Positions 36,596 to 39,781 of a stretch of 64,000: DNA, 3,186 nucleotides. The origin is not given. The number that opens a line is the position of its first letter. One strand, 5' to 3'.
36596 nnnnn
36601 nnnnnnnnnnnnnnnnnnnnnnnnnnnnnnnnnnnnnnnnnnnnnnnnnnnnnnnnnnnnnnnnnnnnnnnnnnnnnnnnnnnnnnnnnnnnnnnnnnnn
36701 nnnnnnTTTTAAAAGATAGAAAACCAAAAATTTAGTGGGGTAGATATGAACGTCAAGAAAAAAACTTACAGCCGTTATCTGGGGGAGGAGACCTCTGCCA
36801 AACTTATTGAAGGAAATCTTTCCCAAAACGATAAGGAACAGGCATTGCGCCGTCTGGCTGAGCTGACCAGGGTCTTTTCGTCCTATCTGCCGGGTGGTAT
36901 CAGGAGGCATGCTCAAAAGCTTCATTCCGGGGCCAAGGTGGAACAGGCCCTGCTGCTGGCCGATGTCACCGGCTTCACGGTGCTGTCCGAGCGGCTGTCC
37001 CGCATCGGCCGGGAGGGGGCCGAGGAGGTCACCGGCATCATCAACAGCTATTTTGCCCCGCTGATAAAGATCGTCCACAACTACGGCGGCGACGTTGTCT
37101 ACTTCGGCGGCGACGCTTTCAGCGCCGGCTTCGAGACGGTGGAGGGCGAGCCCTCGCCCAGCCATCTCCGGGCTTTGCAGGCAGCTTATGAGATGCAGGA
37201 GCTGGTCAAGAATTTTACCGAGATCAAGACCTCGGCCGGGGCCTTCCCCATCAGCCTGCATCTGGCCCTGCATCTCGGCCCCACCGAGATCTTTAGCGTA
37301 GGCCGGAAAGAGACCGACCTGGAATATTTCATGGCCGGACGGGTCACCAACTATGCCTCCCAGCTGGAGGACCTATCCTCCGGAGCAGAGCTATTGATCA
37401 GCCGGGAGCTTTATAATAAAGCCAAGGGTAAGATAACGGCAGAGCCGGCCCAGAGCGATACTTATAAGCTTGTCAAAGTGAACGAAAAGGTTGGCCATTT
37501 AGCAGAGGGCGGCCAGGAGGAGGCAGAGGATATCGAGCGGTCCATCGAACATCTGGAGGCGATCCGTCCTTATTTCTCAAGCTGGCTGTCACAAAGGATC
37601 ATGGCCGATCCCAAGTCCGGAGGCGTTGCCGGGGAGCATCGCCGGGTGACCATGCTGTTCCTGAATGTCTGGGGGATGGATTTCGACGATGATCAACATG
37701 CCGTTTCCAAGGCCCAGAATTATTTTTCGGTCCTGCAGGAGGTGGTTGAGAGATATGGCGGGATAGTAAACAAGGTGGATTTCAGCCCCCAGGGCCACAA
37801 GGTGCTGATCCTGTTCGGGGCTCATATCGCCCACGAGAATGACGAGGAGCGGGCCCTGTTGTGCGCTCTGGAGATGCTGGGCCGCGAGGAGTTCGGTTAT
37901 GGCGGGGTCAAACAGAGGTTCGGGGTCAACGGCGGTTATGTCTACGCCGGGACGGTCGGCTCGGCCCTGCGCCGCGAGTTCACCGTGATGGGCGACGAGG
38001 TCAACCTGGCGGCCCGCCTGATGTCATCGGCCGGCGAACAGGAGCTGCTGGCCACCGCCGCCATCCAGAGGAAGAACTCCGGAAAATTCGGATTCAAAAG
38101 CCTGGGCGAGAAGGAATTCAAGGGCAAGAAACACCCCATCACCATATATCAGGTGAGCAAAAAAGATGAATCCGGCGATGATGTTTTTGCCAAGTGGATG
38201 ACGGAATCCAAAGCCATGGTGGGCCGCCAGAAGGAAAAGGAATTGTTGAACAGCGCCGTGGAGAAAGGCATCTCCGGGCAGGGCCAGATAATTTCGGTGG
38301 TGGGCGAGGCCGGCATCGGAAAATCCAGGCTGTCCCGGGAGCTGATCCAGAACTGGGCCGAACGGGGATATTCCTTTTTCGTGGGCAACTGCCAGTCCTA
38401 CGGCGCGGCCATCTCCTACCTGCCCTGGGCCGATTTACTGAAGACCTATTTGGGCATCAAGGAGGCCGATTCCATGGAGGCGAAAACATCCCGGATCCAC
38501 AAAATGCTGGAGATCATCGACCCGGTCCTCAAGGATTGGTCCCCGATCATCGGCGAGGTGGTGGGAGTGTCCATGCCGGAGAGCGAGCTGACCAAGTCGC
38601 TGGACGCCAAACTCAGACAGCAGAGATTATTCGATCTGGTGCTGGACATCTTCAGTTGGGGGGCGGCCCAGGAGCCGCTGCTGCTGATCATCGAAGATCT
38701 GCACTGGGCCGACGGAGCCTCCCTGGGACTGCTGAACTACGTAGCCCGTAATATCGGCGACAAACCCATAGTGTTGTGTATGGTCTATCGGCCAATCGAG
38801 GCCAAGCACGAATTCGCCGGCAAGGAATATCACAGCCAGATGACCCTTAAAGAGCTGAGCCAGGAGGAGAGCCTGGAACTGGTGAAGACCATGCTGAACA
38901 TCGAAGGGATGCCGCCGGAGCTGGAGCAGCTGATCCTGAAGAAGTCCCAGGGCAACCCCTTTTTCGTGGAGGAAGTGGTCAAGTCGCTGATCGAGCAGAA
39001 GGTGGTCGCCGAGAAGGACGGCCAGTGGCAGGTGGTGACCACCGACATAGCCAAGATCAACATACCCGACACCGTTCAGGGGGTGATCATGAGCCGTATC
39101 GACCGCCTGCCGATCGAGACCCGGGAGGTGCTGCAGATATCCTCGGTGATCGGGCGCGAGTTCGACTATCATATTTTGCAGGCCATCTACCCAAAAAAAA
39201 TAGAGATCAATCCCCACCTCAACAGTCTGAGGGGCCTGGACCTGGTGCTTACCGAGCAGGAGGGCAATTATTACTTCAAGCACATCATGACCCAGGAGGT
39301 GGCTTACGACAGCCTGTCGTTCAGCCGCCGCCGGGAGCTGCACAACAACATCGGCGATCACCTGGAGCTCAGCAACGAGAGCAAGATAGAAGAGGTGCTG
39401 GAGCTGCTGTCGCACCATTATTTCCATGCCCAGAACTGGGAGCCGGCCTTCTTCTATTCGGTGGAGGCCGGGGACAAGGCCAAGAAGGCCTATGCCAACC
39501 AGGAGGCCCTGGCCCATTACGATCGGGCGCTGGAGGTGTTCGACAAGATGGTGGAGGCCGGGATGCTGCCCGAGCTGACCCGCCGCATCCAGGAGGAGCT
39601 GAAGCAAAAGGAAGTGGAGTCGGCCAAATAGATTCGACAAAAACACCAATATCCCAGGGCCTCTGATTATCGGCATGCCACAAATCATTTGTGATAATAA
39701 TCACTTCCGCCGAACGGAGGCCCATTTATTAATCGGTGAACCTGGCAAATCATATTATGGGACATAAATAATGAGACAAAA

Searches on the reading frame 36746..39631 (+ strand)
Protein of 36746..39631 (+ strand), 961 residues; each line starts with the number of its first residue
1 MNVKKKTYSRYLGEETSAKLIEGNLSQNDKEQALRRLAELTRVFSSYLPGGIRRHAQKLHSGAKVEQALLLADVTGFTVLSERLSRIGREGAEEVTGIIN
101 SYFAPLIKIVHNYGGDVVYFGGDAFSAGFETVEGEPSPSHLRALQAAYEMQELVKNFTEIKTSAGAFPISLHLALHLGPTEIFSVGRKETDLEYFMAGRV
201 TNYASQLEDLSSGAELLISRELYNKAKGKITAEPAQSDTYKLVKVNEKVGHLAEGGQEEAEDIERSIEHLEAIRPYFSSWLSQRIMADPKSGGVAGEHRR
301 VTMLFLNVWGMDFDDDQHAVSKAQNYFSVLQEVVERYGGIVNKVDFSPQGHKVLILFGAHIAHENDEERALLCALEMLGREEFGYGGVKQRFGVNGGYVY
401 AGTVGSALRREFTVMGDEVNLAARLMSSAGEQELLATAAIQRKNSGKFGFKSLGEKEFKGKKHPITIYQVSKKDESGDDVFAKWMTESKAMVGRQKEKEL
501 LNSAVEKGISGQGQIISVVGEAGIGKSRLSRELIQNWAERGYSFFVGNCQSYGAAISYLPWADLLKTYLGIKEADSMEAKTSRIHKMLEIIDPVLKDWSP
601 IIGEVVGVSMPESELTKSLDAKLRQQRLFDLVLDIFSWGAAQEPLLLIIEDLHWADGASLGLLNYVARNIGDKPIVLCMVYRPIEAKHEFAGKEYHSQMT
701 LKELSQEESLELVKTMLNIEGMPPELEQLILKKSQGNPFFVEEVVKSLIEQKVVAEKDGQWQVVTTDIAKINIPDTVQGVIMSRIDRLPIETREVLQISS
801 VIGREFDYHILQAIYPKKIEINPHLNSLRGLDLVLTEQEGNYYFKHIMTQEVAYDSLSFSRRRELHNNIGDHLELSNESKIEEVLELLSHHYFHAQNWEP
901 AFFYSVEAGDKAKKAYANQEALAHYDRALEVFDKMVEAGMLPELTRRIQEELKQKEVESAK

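Call 55: search_protein_families(library=padloc, proteins=[window:36746-39631:+], max_evalue=0.001)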
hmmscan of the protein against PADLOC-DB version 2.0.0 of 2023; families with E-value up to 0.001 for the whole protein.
window:36746-39631:+ (961 aa): 6 families
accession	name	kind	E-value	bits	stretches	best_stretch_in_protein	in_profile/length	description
PDLC02367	PycC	-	5e-14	50.3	1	61-235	38-201/226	-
PDLC00734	PycC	-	2.9e-10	37.8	1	27-225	153-343/374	Pycsar cyclase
PDLC02366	PycC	-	4.8e-09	33.7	1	63-264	274-471/486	-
PDLC00766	PycC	-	1e-08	32.9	1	62-241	39-210/232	Pycsar cyclase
PDLC02369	PycC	-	2.8e-08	31.6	1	94-232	68-197/248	-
PDLC00765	PycC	-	3.5e-07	27.6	1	63-246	253-432/477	Pycsar cyclase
